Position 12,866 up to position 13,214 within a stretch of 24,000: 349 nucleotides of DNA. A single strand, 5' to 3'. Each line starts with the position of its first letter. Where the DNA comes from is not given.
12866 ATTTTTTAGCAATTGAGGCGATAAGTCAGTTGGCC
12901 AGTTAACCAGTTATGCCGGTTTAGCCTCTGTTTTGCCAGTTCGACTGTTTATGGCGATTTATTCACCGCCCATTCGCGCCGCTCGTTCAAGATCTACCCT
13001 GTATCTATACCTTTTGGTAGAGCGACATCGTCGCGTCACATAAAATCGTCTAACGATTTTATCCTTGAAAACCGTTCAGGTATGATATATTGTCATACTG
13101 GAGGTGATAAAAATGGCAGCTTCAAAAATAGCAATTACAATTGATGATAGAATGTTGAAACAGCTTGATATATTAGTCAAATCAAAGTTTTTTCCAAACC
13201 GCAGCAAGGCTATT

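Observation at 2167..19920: Abundant ~43-bp double-hairpin element with gene-polar orientation (REP/BIME-like family)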

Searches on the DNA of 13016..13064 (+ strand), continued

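Call 35: search_with_rna_model(model_id=R1, sources=[L001, L002, L003, L004, L005, L006, L007, L008, L009, L010, L011, L012, L013, L014, L015, L016, L017, L018, L019, L020, L021, L022, L023, L024, L025, L026, L027, L028, L029, L030, L031, L032, L033, L034, L035, L036, L037, L038, L039, L040, L041, L042, L043, L044, L045, L046, L047, L048, L049, L050, L051, L052, L053, L054, L055, L056, L057, L058, L059, L060, L061, L062, L063, L064, L065, L066, L067, L068, L069, L070, L071, L072, L073, L074, L075, L076, L077, L078, L079, L080, L081, L082, L083, L084, L085, L086, L087, L088, L089, L090, L091, L092, L093, L094, L095, L096, L097, L098, L099, L100], max_evalue=0.05)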
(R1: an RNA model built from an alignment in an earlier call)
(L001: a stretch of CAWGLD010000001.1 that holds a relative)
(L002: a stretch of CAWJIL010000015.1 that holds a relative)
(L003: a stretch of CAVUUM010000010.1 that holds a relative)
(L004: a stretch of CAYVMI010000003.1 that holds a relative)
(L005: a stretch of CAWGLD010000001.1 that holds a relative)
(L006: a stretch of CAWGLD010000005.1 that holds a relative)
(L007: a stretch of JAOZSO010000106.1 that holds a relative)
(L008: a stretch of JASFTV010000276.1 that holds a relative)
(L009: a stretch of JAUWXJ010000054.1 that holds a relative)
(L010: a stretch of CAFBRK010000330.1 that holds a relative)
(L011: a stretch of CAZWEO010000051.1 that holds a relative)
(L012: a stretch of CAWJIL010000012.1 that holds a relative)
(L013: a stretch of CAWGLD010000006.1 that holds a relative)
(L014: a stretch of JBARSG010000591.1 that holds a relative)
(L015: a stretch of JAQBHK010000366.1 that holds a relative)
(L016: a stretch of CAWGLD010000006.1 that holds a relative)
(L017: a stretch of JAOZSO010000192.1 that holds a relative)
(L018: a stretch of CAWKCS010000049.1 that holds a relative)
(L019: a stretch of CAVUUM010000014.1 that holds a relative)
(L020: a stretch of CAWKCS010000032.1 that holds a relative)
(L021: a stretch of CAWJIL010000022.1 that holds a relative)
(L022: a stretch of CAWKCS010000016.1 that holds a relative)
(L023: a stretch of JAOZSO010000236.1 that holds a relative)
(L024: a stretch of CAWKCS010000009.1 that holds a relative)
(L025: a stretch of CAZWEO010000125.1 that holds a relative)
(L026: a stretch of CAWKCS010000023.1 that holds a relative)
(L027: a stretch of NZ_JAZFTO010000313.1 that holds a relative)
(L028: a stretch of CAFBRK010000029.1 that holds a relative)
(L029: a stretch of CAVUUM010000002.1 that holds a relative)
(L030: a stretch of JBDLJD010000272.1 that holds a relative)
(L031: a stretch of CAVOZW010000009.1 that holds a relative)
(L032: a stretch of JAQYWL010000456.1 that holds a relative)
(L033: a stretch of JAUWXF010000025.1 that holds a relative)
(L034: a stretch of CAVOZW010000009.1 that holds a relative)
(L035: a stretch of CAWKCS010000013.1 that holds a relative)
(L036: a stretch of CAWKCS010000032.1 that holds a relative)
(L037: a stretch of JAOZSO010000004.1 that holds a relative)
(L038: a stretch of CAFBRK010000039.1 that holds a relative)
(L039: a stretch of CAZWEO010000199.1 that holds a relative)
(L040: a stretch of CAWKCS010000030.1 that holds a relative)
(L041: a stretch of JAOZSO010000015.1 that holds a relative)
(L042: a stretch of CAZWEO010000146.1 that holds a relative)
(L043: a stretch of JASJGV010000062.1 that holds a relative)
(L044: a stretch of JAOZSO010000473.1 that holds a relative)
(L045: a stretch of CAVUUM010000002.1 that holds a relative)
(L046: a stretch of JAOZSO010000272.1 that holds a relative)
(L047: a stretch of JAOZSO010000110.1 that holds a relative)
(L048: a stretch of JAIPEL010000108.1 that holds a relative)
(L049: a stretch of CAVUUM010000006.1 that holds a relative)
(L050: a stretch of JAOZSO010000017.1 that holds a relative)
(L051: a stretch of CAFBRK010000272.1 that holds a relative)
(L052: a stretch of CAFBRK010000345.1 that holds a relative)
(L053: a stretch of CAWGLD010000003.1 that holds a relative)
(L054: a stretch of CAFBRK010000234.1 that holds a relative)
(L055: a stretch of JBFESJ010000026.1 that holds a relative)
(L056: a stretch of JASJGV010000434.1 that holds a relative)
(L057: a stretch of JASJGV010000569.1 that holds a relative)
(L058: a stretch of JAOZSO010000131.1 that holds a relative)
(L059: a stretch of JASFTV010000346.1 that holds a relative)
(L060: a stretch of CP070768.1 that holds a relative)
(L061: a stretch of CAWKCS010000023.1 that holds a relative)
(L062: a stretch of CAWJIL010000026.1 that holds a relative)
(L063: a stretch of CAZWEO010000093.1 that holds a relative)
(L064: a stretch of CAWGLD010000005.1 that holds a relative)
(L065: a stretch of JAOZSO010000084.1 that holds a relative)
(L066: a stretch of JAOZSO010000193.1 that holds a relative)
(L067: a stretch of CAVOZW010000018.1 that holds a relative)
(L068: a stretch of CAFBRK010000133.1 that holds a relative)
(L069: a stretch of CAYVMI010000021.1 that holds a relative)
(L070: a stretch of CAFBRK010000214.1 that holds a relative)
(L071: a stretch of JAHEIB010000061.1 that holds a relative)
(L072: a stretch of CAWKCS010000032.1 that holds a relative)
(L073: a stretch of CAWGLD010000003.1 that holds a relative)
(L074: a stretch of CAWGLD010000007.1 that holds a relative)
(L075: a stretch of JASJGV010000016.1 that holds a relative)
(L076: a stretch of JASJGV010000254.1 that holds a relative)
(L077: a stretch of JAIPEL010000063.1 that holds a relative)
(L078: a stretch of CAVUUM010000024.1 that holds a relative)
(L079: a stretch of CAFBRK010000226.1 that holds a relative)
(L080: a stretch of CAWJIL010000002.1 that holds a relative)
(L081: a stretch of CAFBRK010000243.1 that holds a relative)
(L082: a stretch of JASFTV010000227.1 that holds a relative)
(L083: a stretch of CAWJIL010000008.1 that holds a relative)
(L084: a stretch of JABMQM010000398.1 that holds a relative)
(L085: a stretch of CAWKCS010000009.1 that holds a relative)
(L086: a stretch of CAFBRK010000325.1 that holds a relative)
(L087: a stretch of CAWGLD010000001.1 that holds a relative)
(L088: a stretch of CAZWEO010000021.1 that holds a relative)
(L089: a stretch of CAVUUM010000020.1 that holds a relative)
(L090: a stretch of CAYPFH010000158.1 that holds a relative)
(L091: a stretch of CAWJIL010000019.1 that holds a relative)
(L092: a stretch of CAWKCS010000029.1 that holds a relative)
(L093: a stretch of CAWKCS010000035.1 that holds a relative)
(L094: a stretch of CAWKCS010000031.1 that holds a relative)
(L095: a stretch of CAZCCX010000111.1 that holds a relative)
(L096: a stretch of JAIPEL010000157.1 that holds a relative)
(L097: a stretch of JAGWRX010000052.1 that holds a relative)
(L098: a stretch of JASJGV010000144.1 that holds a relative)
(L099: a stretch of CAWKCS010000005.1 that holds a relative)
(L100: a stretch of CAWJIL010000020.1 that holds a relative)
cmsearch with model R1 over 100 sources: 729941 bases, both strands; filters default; matches with E-value up to 0.05: 281.
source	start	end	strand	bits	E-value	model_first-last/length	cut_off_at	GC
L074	5753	5801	-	70.1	3.5e-14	1-49/49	no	0.39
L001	4893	4941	+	69.7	4.5e-14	1-49/49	no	0.33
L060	6884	6932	+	69.4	5.2e-14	1-49/49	no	0.37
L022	5507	5555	-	69.3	5.5e-14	1-49/49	no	0.37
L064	2851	2899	+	69.2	5.9e-14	1-49/49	no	0.35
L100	5392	5440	-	69.2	6e-14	1-49/49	no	0.33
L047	7902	7950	+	69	6.6e-14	1-49/49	no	0.33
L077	2243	2291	+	68.9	7.2e-14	1-49/49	no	0.39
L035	3625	3673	+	68.6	8.3e-14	1-49/49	no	0.37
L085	7866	7914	-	68.5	8.6e-14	1-49/49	no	0.35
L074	6015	6063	-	68.5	8.9e-14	1-49/49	no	0.35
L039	1221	1269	-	68.3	9.6e-14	1-49/49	no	0.39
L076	3643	3691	+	68.2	1e-13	1-49/49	no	0.33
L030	2854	2902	+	68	1.1e-13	1-49/49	no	0.33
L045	5462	5510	+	67.9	1.3e-13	1-49/49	no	0.31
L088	7719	7767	+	67.7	1.4e-13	1-49/49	no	0.37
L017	6442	6490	-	67.7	1.4e-13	1-49/49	no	0.33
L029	2562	2610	-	67.7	1.4e-13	1-49/49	no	0.37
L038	476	524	-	67.6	1.5e-13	1-49/49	no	0.37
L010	7570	7618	+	67.5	1.5e-13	1-49/49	no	0.43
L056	4867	4915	+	67.5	1.6e-13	1-49/49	no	0.39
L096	7863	7911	-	67.2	1.8e-13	1-49/49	no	0.39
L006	7649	7697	+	67.2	1.8e-13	1-49/49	no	0.35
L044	2029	2077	-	67.2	1.8e-13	1-49/49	no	0.35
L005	3000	3048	-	66.9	2.2e-13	1-49/49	no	0.35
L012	1181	1229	+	66.9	2.2e-13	1-49/49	no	0.45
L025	1496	1544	+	66.7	2.4e-13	1-49/49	no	0.43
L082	4724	4772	-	66.7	2.5e-13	1-49/49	no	0.33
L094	2330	2378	+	66.7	2.5e-13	1-49/49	no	0.39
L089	6238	6286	+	66.5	2.7e-13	1-49/49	no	0.45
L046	3321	3369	-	66.5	2.7e-13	1-49/49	no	0.43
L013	1182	1231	+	66.4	3e-13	1-49/49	no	0.36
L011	269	317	-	66.3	3.1e-13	1-49/49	no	0.33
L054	6269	6317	-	66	3.6e-13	1-49/49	no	0.43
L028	752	800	+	65.9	3.8e-13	1-49/49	no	0.45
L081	562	610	+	65.9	3.8e-13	1-49/49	no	0.39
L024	7090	7138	+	65.7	4.3e-13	1-49/49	no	0.37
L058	2645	2693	-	65.6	4.4e-13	1-49/49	no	0.41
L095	2564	2612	-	65.6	4.6e-13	1-49/49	no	0.41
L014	2344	2392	-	65.5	4.7e-13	1-49/49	no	0.41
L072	5413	5462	-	65.5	4.7e-13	1-49/49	no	0.38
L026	4746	4795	+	65.5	4.8e-13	1-49/49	no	0.42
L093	6457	6505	-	65.5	4.9e-13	1-49/49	no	0.41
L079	4739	4787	-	65.3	5.4e-13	1-49/49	no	0.45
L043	4274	4322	+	65.2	5.6e-13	1-49/49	no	0.43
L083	5302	5350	-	65.2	5.6e-13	1-49/49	no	0.41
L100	7634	7682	-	65.1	5.9e-13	1-49/49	no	0.45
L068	5650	5698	+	65.1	6e-13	1-49/49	no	0.39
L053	6890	6939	+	64.8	7e-13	1-49/49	no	0.36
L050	3068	3116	-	64.8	7.2e-13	1-49/49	no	0.39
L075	4209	4257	-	64.7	7.5e-13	1-49/49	no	0.45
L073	3837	3886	-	64.6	8e-13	1-49/49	no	0.4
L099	5800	5849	-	64.5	8.6e-13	1-49/49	no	0.36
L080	1448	1496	-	64.1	1e-12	1-49/49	no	0.45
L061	1763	1812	-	64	1.1e-12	1-49/49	no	0.4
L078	3303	3351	-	64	1.1e-12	1-49/49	no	0.35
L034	7115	7163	+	64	1.1e-12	1-49/49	no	0.39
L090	2303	2352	+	63.8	1.2e-12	1-49/49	no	0.48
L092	6948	6996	+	63.8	1.2e-12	1-49/49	no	0.39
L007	3190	3238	-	63.8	1.3e-12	1-49/49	no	0.39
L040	95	143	+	63.6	1.4e-12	1-49/49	no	0.37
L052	177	225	-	63.5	1.5e-12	1-49/49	no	0.41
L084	4636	4685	+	63.4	1.6e-12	1-49/49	no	0.36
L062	3798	3846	+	63.2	1.7e-12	1-49/49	no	0.43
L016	974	1022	-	63.1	1.9e-12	1-49/49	no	0.41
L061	4181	4229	+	63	1.9e-12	1-49/49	no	0.37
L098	2741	2789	+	62.9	2e-12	1-49/49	no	0.45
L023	212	261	-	62.7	2.3e-12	1-49/49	no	0.34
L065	6087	6136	-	62.7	2.3e-12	1-49/49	no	0.4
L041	1967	2016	-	62.7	2.3e-12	1-49/49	no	0.34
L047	7688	7736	-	62.7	2.3e-12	1-49/49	no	0.41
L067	4804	4853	-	62.7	2.4e-12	1-49/49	no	0.34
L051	233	281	+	62.3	2.9e-12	1-49/49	no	0.35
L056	390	437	+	62.1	3.3e-12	1-49/49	no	0.38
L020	660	709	+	62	3.5e-12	1-49/49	no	0.36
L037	1944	1992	+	61.7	4e-12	1-49/49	no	0.45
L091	3994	4042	-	61.7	4e-12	1-49/49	no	0.39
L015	4021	4069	+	61.6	4.2e-12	1-49/49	no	0.45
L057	2521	2569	+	61.5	4.6e-12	1-49/49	no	0.35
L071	1575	1624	-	61.3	5.1e-12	1-49/49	no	0.32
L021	2582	2631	+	61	6.1e-12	1-49/49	no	0.42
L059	2702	2750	+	60.8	6.8e-12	1-49/49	no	0.37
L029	1983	2031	+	60.7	7.1e-12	1-49/49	no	0.41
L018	5320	5368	+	60.6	7.6e-12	1-49/49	no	0.43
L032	5170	5218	-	60.3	8.9e-12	1-49/49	no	0.43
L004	1764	1812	-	60.2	9.7e-12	1-49/49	no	0.45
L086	7956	8000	-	60.1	9.8e-12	5-49/49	5'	0.4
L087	2157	2205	+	59.8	1.2e-11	1-49/49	no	0.43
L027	1137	1185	+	59.3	1.6e-11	1-49/49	no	0.29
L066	2930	2978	+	59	1.9e-11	1-49/49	no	0.39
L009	2842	2890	+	58.9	2e-11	1-49/49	no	0.41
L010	5951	5998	+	58.8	2.1e-11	1-49/49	no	0.35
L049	6573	6621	+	58.4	2.6e-11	1-49/49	no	0.37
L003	3593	3642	-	57.8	3.7e-11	1-49/49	no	0.38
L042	1233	1305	+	57.8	3.8e-11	1-49/49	no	0.48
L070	7184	7232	+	57.7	4e-11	1-49/49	no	0.39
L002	219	268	+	57.6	4e-11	1-49/49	no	0.34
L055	6251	6299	-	57.5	4.4e-11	1-49/49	no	0.35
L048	730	778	+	57.5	4.5e-11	1-49/49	no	0.35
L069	4175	4247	+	56.3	8.8e-11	1-49/49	no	0.42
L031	1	45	+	55.9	1.1e-10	5-49/49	5'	0.38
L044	1950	1998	+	55.3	1.5e-10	1-49/49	no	0.45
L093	5955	6003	+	54.9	1.9e-10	1-49/49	no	0.41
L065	2264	2312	-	54.8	2e-10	1-49/49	no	0.35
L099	5965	6013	+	54.7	2.2e-10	1-49/49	no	0.41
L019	2197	2246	+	54.2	2.8e-10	1-49/49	no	0.4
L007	2522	2571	-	52.4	7.7e-10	1-49/49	no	0.38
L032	6981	7029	-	51.5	1.3e-09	1-49/49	no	0.45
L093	4618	4666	-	49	5.3e-09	1-49/49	no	0.49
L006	7728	7776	-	46.9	1.7e-08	1-49/49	no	0.47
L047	5559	5606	+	46.8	1.9e-08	1-49/49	no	0.46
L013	4052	4101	-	46.5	2.2e-08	1-49/49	no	0.42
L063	2715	2765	-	46.3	2.5e-08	1-49/49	no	0.41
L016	4989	5037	+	46.1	2.7e-08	1-49/49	no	0.45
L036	626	681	-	44.1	8.6e-08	1-49/49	no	0.38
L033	1595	1642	+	43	1.6e-07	1-49/49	no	0.44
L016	7323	7372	-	42.3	2.3e-07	1-49/49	no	0.48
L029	1183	1228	+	41.4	3.8e-07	1-49/49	no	0.39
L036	7525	7568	+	40.3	7.4e-07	1-49/49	no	0.3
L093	6972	7044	-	40.1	8.2e-07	1-49/49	no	0.45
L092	2747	2798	+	39.6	1.1e-06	1-49/49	no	0.46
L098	2763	2811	-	39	1.5e-06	1-49/49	no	0.41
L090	7359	7407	-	37.3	4e-06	1-49/49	no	0.53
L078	1668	1716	-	37.1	4.3e-06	1-49/49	no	0.39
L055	6232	6277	+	35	1.4e-05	1-49/49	no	0.35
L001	1630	1679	+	35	1.5e-05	1-49/49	no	0.38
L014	2334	2370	+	34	2.5e-05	1-49/49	no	0.24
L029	4321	4369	+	33.9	2.7e-05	1-49/49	no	0.39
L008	4372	4420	+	33.7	3.1e-05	1-49/49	no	0.47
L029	5950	5998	+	33.6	3.2e-05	1-49/49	no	0.29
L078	775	818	+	33.5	3.3e-05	1-49/49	no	0.3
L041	1952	1994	+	33.4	3.5e-05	1-49/49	no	0.21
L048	752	792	-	33.2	4.1e-05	1-49/49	no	0.24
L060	6906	6941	-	33.1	4.2e-05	1-49/49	no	0.19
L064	2873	2913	-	33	4.5e-05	1-49/49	no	0.27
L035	2594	2641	+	33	4.6e-05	1-49/49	no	0.31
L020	1695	1748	-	32.5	5.9e-05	1-49/49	no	0.37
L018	3640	3686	+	32.4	6.3e-05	1-49/49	no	0.32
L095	2547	2590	+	32.2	6.8e-05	1-49/49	no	0.34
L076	3665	3705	-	32.1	7.5e-05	1-49/49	no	0.22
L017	6401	6468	+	32.1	7.6e-05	1-49/49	no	0.32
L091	6254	6299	-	32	7.8e-05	1-49/49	no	0.37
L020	683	729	-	31.9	8.4e-05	1-49/49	no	0.3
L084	4602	4642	-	31.6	9.8e-05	1-49/49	no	0.22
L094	2352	2399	-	31.6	9.8e-05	1-49/49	no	0.25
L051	255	308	-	31.5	0.0001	1-49/49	no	0.33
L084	4575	4628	+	31.5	0.00011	1-49/49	no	0.31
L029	1631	1699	-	31.5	0.00011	1-49/49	no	0.33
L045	5484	5526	-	31.5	0.00011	1-49/49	no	0.23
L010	7592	7635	-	31.2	0.00012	1-49/49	no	0.36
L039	1206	1247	+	31.1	0.00013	1-49/49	no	0.19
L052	159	203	+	31.1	0.00013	1-49/49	no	0.27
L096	7846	7889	+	31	0.00014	1-49/49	no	0.27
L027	1080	1117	+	30.8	0.00015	1-49/49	no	0.21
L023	200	238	+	30.7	0.00016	1-49/49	no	0.18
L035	3647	3686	-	30.6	0.00018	1-49/49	no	0.3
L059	2726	2752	-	30.4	0.00019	21-47/49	no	0.22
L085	7836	7892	+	30.3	0.0002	1-49/49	no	0.28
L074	5993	6041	+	30.2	0.00021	1-49/49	no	0.33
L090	2325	2362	-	30.2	0.00022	1-49/49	no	0.29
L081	586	611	-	30.1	0.00023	22-47/49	no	0.27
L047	7924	7973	-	30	0.00024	1-49/49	no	0.24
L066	1236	1282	+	30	0.00024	1-49/49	no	0.28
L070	7208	7232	-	30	0.00024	23-47/49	no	0.2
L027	1091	1130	-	30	0.00024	1-49/49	no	0.15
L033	1616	1653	-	29.9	0.00026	1-49/49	no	0.24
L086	7956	7980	+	29.9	0.00026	23-47/49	no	0.24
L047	7687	7712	+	29.7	0.00029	22-47/49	no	0.23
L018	5344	5368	-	29.6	0.0003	23-47/49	no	0.2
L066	2954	2978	-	29.6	0.0003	23-47/49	no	0.2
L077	2265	2308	-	29.6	0.0003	1-49/49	no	0.27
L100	5371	5418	+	29.6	0.00031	1-49/49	no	0.27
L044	2019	2055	+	29.4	0.00033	1-49/49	no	0.24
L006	7671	7707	-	29.4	0.00033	1-49/49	no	0.24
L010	5973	6036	-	29.4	0.00034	1-49/49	no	0.31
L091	2163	2215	+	29.4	0.00034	1-49/49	no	0.42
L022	5493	5533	+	29.4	0.00034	1-49/49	no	0.29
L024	7114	7138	-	29.4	0.00035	23-47/49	no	0.2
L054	6271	6293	+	29.3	0.00035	25-47/49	no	0.22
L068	5674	5696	-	29.3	0.00035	25-47/49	no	0.22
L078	794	819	-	29.3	0.00036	22-47/49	no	0.19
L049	6595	6642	-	29.3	0.00037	1-49/49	no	0.35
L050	3058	3094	+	29.3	0.00037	1-49/49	no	0.32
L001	4917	4942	-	29.2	0.00038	22-47/49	no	0.23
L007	3192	3214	+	29.1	0.0004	25-47/49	no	0.17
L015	4045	4069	-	28.9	0.00045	23-47/49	no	0.24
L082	4724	4748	+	28.9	0.00045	23-47/49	no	0.2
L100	1311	1359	+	28.9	0.00046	1-49/49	no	0.43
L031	21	46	-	28.9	0.00046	22-47/49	no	0.19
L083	5283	5328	+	28.8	0.00047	1-49/49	no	0.39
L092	6972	6996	-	28.8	0.00047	23-47/49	no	0.24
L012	1203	1246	-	28.8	0.00047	1-49/49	no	0.27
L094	1378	1425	+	28.8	0.00049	1-49/49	no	0.38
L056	4889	4940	-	28.7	0.0005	1-49/49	no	0.4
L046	3308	3347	+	28.7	0.00051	1-49/49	no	0.22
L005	3002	3024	+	28.6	0.00052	25-47/49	no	0.17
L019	2222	2244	-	28.6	0.00052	25-47/49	no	0.17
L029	2562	2586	+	28.6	0.00053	23-47/49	no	0.16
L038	476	500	+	28.6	0.00053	23-47/49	no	0.24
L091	3975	4020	+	28.6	0.00055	1-49/49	no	0.28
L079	4739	4763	+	28.5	0.00056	23-47/49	no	0.28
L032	5170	5194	+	28.5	0.00057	23-47/49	no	0.28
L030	2878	2902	-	28.4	0.00059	23-47/49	no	0.2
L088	7743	7767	-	28.4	0.0006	23-47/49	no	0.2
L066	1255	1306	-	28.3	0.00062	1-49/49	no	0.35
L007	7852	7900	-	28.2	0.00069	1-49/49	no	0.29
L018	3659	3705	-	28.1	0.00071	1-49/49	no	0.3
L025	1520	1542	-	28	0.00074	25-47/49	no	0.22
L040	119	141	-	28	0.00074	25-47/49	no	0.22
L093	6459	6481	+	28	0.00074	25-47/49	no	0.22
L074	5753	5777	+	27.7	0.00088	23-47/49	no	0.24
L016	974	998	+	27.7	0.00089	23-47/49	no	0.24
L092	2643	2699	-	27.6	0.00094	1-49/49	no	0.46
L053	6912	6949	-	27.5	0.00098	1-49/49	no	0.26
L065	2243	2290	+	27.4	0.001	1-49/49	no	0.33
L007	2513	2549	+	27.4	0.0011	1-49/49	no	0.27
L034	7139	7161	-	27.3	0.0011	25-47/49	no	0.26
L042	1281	1303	-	27.3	0.0011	25-47/49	no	0.26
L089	6262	6284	-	27.3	0.0011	25-47/49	no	0.26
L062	3822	3844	-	27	0.0013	25-47/49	no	0.26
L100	7623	7660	+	27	0.0013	1-49/49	no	0.26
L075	4211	4233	+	26.9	0.0014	25-47/49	no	0.26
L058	2644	2669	+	26.8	0.0015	22-47/49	no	0.38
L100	253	291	-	26.8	0.0015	1-49/49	no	0.21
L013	1204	1251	-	26.6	0.0016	1-49/49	no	0.27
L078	3303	3327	+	26.6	0.0017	23-47/49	no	0.24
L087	2181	2205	-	26.5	0.0018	23-47/49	no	0.36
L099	6860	6907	-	26.3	0.002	1-49/49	no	0.25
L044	1972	2019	-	26.2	0.0021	1-49/49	no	0.25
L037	1966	2009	-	26.2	0.0021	1-49/49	no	0.27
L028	776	798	-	26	0.0024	25-47/49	no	0.3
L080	1447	1472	+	25.8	0.0026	22-47/49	no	0.27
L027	1161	1185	-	25.8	0.0026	23-47/49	no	0.2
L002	243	268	-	25.8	0.0027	23-47/49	no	0.15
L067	4804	4829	+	25.8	0.0027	23-47/49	no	0.15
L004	1764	1788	+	25.7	0.0027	23-47/49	no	0.32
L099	5799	5825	+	25.7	0.0027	22-47/49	no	0.22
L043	4298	4320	-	25.7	0.0027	25-47/49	no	0.26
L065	6086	6112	+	25.7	0.0027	22-47/49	no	0.26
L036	7544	7568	-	25.3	0.0035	23-47/49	no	0.2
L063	2715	2739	+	25.3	0.0035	23-47/49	no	0.2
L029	3805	3853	+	25.2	0.0036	1-49/49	no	0.31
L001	1654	1680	-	25.1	0.0038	22-47/49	no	0.22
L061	1765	1788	+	25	0.004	25-47/49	no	0.25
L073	3839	3862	+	25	0.004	25-47/49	no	0.25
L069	4222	4247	-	25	0.0041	23-47/49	no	0.19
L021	2606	2632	-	25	0.0042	22-47/49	no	0.33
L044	1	27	-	24.9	0.0044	1-27/49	3'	0.48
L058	4138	4178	-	24.9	0.0044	1-49/49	no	0.41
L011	269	293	+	24.8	0.0045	23-47/49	no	0.2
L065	6225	6274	+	24.8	0.0045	1-49/49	no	0.3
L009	2866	2890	-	24.8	0.0047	23-47/49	no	0.28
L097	7893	7945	-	24.6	0.0052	1-49/49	no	0.38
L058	4109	4164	+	24.5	0.0053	1-49/49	no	0.36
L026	4768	4818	-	24.5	0.0056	1-49/49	no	0.35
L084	4660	4685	-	24.2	0.0064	23-47/49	no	0.31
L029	2007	2029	-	24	0.0071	25-47/49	no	0.22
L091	6256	6279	+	24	0.0071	25-47/49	no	0.25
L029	5528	5568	+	24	0.0074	1-49/49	no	0.24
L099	5989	6014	-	23.9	0.0075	22-47/49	no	0.19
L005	4691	4731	-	23.8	0.0082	1-49/49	no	0.29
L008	4396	4422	-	23.7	0.0085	21-47/49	no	0.37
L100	253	277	+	23.6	0.0089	23-47/49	no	0.16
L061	4205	4227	-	23.6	0.0089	25-47/49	no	0.3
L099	6839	6886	+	23.5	0.0097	1-49/49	no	0.21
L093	4541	4587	+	23.3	0.01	1-49/49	no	0.28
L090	5365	5431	+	23.1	0.012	1-49/49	no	0.43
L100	1760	1797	+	23.1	0.012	1-49/49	no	0.18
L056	414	438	-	22.8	0.014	22-47/49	no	0.28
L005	4679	4717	+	22.8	0.014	1-49/49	no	0.26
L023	4549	4584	+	22.4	0.017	1-49/49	no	0.28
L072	5413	5438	+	21.7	0.026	23-47/49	no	0.27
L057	2545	2567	-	21.7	0.027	25-47/49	no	0.26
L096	2078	2102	+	21.6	0.028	23-47/49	no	0.36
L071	1574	1600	+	21.6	0.028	22-47/49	no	0.19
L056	247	291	+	21.4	0.031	1-49/49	no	0.42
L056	265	304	-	21.3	0.034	1-49/49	no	0.32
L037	4140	4160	+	21.3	0.034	26-46/49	no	0.24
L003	3592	3618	+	21.1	0.036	22-47/49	no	0.3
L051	3311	3354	+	21.1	0.037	1-49/49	no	0.45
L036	626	654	+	20.6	0.048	23-47/49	no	0.21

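Call 74: search_with_rna_model(model_id=R1, sources=[L189, L190, L191, L192, L193, L194, L195, L196, L197, L198, L199, L200, L201, L202, L203, L204, L205, L206, L207, L208, L209, L210], max_evalue=0.05)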
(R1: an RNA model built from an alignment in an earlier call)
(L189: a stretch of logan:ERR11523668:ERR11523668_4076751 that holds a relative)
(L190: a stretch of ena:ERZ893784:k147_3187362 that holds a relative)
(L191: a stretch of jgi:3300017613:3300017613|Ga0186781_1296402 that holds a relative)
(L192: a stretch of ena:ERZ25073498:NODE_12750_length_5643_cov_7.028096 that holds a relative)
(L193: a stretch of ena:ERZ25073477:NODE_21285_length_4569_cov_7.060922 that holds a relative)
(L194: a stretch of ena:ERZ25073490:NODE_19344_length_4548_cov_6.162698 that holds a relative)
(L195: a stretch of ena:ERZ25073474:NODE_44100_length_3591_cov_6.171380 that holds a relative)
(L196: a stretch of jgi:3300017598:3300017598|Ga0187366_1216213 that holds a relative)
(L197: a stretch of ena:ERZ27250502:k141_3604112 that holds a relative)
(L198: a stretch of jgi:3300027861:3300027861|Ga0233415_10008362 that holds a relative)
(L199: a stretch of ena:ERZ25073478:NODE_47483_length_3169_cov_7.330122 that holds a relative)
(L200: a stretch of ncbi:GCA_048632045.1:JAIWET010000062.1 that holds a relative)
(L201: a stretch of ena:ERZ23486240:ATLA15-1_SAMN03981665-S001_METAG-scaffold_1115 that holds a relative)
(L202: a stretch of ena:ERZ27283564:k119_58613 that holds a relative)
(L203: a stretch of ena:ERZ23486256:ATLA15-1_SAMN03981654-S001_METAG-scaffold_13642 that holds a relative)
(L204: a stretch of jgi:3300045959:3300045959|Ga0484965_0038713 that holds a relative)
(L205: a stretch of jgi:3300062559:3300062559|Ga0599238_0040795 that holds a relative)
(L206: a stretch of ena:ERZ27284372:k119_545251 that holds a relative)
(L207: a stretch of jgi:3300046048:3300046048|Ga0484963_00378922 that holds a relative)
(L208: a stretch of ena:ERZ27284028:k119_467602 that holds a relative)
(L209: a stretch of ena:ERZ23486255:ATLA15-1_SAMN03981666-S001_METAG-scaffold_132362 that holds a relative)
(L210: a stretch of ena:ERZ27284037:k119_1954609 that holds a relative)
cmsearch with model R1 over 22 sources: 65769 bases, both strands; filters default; matches with E-value up to 0.05: 2.
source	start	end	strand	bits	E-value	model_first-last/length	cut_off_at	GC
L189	197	245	+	49.7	3.2e-10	1-49/49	no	0.45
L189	219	256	-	18.5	0.015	1-49/49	no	0.29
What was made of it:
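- The 20 other mazEF loci lack the element (call 74).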
